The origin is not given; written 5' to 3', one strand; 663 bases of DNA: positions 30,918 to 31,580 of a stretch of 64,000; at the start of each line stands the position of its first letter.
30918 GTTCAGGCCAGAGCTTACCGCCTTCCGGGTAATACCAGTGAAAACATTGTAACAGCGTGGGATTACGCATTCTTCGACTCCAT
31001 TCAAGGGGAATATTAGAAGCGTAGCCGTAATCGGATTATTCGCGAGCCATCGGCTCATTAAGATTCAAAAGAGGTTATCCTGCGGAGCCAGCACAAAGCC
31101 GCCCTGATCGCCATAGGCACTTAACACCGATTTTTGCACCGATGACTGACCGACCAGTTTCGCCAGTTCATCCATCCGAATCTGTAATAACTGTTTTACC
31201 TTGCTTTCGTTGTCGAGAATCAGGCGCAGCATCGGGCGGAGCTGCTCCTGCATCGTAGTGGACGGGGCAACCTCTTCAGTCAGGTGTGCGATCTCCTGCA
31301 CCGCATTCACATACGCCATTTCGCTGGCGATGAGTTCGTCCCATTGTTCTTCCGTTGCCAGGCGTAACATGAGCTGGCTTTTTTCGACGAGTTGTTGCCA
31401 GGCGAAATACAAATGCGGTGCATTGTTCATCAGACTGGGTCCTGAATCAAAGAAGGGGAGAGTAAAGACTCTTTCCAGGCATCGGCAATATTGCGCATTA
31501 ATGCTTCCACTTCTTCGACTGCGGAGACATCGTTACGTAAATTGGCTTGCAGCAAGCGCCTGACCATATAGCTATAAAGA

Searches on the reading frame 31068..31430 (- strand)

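Call 63: search_protein_families(proteins=[window:31068-31430:-], library=ncbifam, max_evalue=1e-10)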
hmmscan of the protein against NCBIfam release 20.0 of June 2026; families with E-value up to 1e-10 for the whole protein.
window:31068-31430:- (121 aa): 1 family
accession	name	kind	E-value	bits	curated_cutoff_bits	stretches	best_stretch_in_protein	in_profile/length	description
NF007836.1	PRK10548.1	equivalog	2.4e-42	143.8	116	1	1-108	1-108/110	flagella biosynthesis regulatory protein FliT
